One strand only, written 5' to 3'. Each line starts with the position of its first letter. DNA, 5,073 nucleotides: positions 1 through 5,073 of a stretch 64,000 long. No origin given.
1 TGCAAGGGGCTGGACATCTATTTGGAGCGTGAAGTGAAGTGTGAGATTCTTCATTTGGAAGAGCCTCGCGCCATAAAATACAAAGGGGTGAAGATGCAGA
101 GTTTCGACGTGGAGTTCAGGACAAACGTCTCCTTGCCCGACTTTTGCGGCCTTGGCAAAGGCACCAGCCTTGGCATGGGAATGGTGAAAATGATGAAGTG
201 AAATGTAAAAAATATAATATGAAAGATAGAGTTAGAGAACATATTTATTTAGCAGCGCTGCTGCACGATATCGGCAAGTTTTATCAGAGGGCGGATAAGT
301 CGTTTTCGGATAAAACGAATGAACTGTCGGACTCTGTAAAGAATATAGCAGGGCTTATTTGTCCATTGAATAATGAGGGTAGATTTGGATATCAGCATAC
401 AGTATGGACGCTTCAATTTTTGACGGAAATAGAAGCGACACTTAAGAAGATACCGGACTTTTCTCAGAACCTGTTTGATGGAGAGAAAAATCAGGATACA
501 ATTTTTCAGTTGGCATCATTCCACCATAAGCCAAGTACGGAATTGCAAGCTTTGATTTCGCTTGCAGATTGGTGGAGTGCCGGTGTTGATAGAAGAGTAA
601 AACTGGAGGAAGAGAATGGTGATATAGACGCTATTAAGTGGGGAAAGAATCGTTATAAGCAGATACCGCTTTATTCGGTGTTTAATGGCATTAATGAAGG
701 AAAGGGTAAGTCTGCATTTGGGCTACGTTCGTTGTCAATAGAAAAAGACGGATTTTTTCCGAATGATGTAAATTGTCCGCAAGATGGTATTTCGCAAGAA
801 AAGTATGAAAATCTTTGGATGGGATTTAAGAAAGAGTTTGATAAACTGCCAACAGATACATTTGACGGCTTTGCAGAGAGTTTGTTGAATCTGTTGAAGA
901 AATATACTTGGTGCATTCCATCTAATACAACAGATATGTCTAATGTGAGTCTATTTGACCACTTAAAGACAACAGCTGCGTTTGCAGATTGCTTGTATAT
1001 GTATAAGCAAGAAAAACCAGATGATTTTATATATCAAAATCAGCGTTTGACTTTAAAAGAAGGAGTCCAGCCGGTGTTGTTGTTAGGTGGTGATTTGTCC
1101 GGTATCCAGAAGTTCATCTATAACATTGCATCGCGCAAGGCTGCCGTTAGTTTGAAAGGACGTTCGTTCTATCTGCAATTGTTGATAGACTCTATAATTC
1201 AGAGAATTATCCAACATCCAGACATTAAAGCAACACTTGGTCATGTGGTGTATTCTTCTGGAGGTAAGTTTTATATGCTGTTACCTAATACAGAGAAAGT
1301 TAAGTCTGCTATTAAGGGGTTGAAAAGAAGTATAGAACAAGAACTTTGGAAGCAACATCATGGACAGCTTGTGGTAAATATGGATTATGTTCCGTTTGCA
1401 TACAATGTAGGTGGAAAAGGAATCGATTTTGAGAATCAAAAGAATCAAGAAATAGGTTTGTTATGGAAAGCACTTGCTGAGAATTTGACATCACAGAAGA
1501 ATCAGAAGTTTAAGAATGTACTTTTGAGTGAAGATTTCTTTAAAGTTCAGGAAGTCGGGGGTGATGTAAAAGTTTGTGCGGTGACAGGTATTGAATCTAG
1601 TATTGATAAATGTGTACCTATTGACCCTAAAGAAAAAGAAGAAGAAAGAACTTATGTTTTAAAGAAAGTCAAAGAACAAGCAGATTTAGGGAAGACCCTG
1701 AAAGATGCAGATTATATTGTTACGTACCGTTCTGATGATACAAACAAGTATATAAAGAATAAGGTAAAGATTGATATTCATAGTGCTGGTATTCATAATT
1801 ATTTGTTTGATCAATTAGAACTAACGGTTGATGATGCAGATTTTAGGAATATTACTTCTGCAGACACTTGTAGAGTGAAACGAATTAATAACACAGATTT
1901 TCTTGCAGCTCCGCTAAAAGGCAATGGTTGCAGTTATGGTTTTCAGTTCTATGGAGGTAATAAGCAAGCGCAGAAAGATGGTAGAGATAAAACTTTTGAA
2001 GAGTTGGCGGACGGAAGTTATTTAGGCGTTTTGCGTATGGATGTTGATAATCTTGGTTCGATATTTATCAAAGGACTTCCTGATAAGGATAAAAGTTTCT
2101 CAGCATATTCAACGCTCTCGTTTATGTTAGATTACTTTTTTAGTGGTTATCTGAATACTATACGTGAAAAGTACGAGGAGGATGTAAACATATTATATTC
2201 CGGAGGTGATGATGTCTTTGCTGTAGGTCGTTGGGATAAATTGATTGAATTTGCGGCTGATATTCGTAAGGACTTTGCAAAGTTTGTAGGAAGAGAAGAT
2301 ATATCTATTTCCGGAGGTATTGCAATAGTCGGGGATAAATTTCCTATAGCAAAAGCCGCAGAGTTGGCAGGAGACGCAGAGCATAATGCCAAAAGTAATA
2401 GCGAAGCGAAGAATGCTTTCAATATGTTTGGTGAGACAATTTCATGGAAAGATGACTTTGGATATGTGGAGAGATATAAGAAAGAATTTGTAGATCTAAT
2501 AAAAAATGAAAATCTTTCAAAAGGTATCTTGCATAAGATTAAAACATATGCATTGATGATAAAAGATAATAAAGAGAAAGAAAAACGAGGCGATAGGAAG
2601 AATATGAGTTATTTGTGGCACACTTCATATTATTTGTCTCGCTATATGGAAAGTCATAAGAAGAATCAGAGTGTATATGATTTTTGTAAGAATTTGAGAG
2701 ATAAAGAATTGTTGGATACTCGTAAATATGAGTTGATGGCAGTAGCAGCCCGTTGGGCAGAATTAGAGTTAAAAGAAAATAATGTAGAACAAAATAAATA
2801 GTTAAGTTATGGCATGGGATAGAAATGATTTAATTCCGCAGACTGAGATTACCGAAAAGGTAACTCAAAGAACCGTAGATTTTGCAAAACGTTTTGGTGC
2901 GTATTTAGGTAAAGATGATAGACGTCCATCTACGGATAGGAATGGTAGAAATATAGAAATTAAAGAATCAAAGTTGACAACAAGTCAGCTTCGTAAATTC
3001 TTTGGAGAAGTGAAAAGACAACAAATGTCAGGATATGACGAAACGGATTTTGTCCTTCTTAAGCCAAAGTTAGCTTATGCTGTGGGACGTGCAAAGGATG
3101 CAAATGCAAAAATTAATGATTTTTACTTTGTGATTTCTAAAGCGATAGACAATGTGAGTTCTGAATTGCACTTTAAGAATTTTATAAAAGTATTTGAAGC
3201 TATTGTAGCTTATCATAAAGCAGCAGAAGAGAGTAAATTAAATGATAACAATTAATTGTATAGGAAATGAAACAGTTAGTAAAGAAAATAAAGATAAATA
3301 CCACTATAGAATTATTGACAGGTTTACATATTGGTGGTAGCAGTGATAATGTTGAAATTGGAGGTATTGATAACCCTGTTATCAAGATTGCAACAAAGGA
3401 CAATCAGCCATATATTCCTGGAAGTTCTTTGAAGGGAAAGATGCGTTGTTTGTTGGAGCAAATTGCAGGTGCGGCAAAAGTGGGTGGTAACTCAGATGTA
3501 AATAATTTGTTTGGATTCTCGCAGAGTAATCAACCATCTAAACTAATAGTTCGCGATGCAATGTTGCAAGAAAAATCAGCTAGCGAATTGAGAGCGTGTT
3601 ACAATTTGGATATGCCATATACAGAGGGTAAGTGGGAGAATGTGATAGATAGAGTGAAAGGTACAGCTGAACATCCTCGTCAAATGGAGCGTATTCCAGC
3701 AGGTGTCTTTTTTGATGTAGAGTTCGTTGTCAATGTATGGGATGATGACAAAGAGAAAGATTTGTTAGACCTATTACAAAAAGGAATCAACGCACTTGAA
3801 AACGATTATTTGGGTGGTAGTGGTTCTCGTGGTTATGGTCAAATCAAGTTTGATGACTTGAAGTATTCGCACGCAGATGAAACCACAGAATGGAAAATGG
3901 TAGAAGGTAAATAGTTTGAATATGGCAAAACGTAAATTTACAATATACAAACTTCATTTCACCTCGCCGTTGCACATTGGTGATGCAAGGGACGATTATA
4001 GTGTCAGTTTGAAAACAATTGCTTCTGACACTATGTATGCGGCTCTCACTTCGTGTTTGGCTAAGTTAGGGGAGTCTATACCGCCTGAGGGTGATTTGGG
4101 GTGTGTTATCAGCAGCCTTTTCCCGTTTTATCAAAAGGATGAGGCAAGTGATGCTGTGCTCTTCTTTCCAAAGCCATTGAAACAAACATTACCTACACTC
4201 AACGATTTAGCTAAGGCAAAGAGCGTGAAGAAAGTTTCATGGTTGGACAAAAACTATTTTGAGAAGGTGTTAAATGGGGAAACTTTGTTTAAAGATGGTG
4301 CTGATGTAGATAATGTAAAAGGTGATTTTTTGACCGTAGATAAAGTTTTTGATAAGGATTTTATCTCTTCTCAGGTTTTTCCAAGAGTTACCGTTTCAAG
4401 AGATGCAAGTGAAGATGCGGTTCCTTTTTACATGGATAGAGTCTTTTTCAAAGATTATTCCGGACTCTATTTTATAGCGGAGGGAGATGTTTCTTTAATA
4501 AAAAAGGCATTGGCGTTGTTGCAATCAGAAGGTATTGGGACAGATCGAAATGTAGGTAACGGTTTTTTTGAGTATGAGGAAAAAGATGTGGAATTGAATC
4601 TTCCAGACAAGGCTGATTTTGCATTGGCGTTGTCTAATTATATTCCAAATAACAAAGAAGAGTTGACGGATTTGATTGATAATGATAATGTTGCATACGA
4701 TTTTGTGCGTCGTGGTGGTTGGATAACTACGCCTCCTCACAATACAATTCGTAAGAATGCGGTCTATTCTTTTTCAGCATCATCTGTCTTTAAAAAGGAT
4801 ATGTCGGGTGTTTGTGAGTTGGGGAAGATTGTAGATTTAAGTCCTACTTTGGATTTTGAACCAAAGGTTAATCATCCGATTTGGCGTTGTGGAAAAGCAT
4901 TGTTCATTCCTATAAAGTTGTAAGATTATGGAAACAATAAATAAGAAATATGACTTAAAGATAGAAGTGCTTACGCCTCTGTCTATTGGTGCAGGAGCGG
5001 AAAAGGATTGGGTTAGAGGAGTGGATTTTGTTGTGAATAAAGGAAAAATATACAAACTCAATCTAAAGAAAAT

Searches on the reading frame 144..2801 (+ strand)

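Call 3: search_protein_families(library=pfam, proteins=[window:144-2801:+], max_evalue=0.01)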
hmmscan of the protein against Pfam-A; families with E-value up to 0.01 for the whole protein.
window:144-2801:+ (885 aa): 4 families
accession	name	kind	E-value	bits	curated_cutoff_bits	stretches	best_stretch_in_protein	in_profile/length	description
PF22335.1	Cas10-Cmr2_palm2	-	1.4e-35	122.7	27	1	626-759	1-132/133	Cas10/Cmr2, second palm domain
PF18211.6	Csm1_B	-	4.7e-26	90.9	26.4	1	328-420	1-91/94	Csm1 subunit domain B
PF01966.28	HD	-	0.00015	22.5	22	1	30-142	23-111/116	HD domain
PF18019.7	Cas3_HD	-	0.0046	17.4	23.1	0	27-129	50-130/207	Cas3, HD domain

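Call 4: search_protein_families(library=ncbifam, proteins=[window:144-2801:+], max_evalue=0.01)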
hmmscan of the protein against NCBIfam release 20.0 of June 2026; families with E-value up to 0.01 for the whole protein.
window:144-2801:+ (885 aa): 3 families
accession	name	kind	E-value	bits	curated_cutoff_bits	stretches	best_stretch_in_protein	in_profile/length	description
TIGR02578.2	cas_TM1811_Csm1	equivalog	9.2e-180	599.9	170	1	32-876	2-752/753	type III-A CRISPR-associated protein Cas10/Csm1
TIGR02577.1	cas_TM1794_Cmr2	equivalog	1.1e-14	54.2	79.4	1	500-750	308-509/510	type III-B CRISPR-associated protein Cas10/Cmr2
TIGR01596.1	cas3_HD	equivalog_domain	9.7e-06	25.7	43.45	1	29-152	28-114/178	CRISPR-associated endonuclease Cas3''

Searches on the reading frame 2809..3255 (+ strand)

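Call 3: search_protein_families(library=pfam, proteins=[window:2809-3255:+], max_evalue=0.01)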
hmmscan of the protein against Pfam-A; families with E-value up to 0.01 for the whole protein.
window:2809-3255:+ (148 aa): 1 family
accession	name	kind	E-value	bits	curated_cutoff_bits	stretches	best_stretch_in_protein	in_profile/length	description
PF03750.18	Csm2_III-A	-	2.9e-22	80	24.8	1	50-140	17-113/115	Csm2 Type III-A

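Call 4: search_protein_families(library=ncbifam, proteins=[window:2809-3255:+], max_evalue=0.01)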
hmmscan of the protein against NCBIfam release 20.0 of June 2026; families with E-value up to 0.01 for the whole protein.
window:2809-3255:+ (148 aa): 1 family
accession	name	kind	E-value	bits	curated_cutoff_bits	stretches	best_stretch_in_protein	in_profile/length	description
TIGR01870.1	cas_TM1810_Csm2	hypoth_equivalog_domain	3.8e-17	63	30.6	1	56-140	1-95/96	type III-A CRISPR-associated protein Csm2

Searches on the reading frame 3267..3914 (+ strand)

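Call 3: search_protein_families(library=pfam, proteins=[window:3267-3914:+], max_evalue=0.01)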
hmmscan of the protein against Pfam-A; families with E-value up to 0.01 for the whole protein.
window:3267-3914:+ (215 aa): 1 family
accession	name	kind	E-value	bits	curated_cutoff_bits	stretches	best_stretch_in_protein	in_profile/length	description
PF03787.20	RAMPs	-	3e-23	83.7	22.1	1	13-194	1-189/189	RAMP superfamily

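Call 4: search_protein_families(library=ncbifam, proteins=[window:3267-3914:+], max_evalue=0.01)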
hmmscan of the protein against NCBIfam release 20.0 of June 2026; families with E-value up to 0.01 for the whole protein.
window:3267-3914:+ (215 aa): 7 families
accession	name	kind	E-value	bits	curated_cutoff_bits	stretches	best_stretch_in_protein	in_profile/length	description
TIGR02582.1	cas7_TM1809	equivalog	1.6e-62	211.1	90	1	6-195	2-203/203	type III-A CRISPR-associated RAMP protein Csm3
TIGR02581.1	cas_cyan_RAMP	equivalog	2.1e-13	50.5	108.05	2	6-66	2-59/216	type III CRISPR-associated RAMP protein Csx7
TIGR03986.1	TIGR03986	equivalog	1.4e-06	28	161.35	1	10-67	36-92/568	TIGR03986 family type III CRISPR-associated RAMP protein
TIGR02580.1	cas_RAMP_Cmr4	equivalog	4.7e-06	26.6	87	1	17-100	8-89/283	type III-B CRISPR module RAMP protein Cmr4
TIGR01898.1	cas_TM1791_cmr6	equivalog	4.9e-06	26.8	51.1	1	26-82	17-62/195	type III-B CRISPR module RAMP protein Cmr6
TIGR01899.1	cas_TM1807_csm5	equivalog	0.0003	20.4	38.3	1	41-62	103-124/364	type III-A CRISPR-associated RAMP protein Csm5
TIGR03115.2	cas7_csf2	equivalog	0.002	17.4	130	0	138-207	239-305/346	type IV CRISPR-associated protein Csf2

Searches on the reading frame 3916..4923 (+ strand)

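Call 3: search_protein_families(library=pfam, proteins=[window:3916-4923:+], max_evalue=0.01)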
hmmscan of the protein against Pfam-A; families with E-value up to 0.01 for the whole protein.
window:3916-4923:+ (335 aa): 2 families
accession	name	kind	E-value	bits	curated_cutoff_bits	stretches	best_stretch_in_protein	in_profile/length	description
PF17953.6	Csm4_C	-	2.7e-16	59.7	25.9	1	233-333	3-91/91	CRISPR Csm4 C-terminal domain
PF03787.20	RAMPs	-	0.0091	16.9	22.1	0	12-219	1-189/189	RAMP superfamily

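Call 4: search_protein_families(library=ncbifam, proteins=[window:3916-4923:+], max_evalue=0.01)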
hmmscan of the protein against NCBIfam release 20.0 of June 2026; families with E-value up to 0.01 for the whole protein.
window:3916-4923:+ (335 aa): 1 family
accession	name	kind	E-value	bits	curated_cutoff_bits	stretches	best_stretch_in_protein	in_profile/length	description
TIGR01903.2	cas5_csm4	equivalog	2e-58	198.1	55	1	9-333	2-304/304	type III-A CRISPR-associated RAMP protein Csm4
